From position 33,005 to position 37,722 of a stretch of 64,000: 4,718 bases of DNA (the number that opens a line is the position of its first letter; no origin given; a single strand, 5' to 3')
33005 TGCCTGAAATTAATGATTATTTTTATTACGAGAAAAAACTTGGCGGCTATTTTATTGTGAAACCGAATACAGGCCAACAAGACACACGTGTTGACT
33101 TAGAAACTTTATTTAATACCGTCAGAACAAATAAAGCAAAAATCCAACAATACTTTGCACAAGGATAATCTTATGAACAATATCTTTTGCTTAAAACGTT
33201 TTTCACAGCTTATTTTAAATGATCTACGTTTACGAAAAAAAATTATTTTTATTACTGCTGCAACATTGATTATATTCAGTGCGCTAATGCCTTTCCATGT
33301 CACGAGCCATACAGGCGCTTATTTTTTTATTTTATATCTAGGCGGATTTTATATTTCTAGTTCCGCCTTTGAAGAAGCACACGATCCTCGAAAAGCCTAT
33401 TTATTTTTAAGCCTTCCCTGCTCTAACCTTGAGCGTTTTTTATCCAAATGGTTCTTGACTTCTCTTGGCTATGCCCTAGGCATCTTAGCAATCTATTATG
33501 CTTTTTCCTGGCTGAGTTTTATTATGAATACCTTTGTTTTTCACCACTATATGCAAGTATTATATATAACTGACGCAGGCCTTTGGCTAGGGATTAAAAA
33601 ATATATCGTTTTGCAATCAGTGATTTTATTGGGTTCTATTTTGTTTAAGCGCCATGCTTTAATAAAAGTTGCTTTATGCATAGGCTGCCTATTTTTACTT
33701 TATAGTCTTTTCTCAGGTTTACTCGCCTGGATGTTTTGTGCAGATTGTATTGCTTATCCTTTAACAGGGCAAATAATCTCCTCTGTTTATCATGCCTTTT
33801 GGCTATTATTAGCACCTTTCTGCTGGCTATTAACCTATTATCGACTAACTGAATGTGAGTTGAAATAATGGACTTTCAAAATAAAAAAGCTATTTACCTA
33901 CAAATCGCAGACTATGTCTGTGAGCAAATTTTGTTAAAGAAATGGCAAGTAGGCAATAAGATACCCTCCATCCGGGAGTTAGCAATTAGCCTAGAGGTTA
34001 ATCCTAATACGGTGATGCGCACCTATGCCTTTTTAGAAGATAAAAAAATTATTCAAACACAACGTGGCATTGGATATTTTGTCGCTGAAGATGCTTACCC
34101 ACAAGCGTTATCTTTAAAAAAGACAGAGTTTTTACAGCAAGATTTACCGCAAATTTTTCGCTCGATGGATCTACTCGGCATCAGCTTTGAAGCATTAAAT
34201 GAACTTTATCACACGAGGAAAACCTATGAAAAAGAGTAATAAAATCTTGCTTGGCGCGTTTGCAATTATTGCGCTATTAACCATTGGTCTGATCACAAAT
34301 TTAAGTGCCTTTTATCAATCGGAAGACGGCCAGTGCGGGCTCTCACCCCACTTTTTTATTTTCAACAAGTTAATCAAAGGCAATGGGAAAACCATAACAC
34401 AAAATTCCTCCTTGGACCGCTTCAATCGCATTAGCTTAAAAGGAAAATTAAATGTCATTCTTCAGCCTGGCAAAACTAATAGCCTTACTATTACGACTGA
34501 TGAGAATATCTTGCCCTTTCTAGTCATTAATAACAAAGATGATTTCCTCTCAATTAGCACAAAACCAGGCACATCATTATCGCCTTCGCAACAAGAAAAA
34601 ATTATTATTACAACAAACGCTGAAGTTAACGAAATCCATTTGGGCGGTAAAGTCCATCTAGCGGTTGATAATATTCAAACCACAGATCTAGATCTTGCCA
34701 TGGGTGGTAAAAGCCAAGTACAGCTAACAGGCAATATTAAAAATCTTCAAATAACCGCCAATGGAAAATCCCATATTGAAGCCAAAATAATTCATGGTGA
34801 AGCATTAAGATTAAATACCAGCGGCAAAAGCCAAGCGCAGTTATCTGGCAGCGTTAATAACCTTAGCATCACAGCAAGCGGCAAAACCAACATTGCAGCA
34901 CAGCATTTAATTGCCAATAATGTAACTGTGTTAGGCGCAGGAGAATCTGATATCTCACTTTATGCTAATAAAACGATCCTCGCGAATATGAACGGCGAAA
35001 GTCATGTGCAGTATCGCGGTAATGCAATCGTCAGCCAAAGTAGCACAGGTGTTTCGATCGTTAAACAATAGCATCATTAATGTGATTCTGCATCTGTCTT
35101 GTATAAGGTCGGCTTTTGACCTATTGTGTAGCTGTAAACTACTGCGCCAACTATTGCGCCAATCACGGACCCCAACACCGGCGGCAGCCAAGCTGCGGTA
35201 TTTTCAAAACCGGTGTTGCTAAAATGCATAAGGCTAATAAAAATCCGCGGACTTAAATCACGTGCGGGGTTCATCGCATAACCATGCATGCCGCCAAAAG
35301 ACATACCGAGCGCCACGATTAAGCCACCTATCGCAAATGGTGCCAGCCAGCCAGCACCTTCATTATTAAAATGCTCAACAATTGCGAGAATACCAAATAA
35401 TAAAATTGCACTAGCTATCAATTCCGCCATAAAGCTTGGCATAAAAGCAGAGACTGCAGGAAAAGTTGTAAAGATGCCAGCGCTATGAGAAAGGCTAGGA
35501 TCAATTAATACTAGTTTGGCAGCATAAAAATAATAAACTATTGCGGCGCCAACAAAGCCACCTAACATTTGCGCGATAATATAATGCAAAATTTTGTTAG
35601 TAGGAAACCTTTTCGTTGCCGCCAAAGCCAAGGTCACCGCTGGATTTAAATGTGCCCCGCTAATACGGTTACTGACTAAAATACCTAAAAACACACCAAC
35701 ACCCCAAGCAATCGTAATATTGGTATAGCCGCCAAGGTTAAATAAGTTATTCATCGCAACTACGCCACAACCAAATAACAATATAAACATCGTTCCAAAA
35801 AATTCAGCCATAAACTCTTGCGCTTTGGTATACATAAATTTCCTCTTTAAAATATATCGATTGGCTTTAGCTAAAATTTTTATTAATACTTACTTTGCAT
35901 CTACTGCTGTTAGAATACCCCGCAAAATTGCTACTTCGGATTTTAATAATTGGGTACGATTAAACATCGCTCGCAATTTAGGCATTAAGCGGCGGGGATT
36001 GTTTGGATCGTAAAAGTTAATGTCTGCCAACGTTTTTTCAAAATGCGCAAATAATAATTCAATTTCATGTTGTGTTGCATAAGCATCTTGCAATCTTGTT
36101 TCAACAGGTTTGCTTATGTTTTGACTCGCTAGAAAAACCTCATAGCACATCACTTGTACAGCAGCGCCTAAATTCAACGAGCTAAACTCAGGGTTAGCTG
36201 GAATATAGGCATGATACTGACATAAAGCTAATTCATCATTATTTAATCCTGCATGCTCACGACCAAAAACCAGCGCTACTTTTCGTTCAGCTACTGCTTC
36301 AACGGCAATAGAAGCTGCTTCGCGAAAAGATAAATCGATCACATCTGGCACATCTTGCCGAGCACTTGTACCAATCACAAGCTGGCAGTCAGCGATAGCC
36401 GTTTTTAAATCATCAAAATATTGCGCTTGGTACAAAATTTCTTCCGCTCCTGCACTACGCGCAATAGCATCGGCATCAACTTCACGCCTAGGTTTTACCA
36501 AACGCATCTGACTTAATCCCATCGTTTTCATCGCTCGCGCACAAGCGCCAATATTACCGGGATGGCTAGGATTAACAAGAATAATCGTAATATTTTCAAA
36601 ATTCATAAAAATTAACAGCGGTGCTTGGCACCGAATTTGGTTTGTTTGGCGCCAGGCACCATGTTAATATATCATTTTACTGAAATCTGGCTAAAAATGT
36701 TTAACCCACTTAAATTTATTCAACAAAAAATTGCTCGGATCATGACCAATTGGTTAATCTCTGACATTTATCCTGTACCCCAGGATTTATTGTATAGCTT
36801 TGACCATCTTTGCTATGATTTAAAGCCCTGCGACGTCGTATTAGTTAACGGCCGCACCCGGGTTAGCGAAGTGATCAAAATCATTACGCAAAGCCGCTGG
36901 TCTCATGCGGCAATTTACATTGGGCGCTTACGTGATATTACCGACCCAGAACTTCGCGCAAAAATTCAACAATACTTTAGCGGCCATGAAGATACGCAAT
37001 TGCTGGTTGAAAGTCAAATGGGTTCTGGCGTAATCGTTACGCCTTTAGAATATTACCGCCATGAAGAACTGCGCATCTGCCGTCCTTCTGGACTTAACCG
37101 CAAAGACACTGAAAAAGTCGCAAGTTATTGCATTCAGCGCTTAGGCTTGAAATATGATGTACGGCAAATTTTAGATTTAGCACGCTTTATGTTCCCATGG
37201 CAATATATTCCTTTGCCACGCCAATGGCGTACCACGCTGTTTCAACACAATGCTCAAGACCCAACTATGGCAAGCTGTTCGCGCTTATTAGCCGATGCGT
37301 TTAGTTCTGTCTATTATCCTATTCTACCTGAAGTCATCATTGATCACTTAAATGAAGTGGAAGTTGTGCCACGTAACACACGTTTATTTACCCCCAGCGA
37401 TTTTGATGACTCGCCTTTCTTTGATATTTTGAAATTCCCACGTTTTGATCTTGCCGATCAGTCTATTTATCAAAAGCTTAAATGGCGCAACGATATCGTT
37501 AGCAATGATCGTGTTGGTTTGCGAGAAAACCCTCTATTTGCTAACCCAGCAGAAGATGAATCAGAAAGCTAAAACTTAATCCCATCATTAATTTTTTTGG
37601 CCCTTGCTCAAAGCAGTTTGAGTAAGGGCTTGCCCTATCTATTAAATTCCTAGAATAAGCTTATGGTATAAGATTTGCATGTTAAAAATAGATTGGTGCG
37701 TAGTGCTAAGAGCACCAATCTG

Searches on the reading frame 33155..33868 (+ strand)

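Call 42: search_protein_families(library=pfam, proteins=[window:33155-33868:+])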
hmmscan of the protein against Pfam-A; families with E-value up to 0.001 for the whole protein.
window:33155-33868:+ (237 aa): 1 family
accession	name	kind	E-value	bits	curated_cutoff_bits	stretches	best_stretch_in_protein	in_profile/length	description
PF13346.12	ABC2_membrane_5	-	8.4e-06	25.9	25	1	18-187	1-165/205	ABC-2 family transporter protein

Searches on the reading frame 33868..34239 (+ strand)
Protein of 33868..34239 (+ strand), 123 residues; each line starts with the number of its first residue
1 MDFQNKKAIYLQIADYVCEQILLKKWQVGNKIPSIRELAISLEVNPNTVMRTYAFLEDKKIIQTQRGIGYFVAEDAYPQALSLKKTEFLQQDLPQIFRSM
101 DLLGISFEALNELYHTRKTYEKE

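Call 43: search_protein_families(library=pfam, proteins=[window:33868-34239:+])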
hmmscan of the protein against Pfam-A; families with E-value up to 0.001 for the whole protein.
window:33868-34239:+ (123 aa): 2 families
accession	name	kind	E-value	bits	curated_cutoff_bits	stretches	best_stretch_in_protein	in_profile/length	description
PF00392.27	GntR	-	8.4e-12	45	27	1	10-72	2-64/64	Bacterial regulatory proteins, gntR family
PF14502.12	HTH_41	-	0.00085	19.1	25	0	28-66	2-40/48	Helix-turn-helix domain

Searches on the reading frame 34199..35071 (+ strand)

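Call 43: search_protein_families(library=pfam, proteins=[window:34199-35071:+])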
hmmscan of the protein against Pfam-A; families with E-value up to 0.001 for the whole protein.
window:34199-35071:+ (290 aa): 1 family
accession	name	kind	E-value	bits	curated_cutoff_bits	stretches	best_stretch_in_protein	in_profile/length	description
PF10988.14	DUF2807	-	1.2e-33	116.8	24.2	1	74-276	1-181/181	Putative auto-transporter adhesin, head GIN domain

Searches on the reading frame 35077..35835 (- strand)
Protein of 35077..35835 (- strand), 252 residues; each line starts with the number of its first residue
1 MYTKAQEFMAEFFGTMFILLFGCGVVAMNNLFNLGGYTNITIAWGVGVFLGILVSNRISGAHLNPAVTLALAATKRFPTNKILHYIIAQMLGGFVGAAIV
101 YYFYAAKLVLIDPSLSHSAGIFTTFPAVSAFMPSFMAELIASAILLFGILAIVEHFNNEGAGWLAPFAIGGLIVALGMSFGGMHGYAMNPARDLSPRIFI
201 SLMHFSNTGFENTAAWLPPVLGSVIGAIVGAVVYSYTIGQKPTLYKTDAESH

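Call 43: search_protein_families(library=pfam, proteins=[window:35077-35835:-])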
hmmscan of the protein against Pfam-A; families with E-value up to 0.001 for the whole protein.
window:35077-35835:- (252 aa): 1 family
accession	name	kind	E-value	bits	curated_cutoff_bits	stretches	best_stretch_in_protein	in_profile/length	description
PF00230.25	MIP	-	1.6e-43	149.5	25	1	5-234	8-222/222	Major intrinsic protein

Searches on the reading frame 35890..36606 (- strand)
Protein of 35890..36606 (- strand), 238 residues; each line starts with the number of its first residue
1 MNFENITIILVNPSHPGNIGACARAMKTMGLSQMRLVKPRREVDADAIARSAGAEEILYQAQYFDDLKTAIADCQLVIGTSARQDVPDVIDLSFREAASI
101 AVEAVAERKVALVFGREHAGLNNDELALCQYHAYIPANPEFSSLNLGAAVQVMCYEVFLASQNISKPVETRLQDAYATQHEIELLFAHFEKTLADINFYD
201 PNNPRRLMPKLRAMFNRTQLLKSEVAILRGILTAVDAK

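Call 43: search_protein_families(library=pfam, proteins=[window:35890-36606:-])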
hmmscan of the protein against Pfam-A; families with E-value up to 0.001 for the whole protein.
window:35890-36606:- (238 aa): 1 family
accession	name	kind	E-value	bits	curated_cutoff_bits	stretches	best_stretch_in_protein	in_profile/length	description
PF00588.24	SpoU_methylase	-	1.5e-30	106.6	29.7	1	6-155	2-142/142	SpoU rRNA Methylase family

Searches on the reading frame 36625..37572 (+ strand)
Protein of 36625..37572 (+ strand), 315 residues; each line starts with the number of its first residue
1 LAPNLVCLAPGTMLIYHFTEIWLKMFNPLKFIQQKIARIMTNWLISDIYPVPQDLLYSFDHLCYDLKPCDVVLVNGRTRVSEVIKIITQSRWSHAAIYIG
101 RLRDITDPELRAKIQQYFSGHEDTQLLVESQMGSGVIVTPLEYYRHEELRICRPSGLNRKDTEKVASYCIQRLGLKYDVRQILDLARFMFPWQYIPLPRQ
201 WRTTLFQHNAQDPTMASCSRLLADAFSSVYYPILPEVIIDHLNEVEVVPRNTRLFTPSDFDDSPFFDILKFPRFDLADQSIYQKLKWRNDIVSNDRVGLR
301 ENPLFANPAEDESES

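Call 13: search_protein_families(library=pfam, proteins=[window:36625-37572:+])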
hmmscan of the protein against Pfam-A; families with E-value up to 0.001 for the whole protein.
window:36625-37572:+ (315 aa): 1 family
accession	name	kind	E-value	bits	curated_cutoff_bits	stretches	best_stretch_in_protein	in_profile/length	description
PF05708.18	Peptidase_C92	-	2.6e-09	37.8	27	1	66-180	2-99/166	Permuted papain-like amidase enzyme, YaeF/YiiX, C92 family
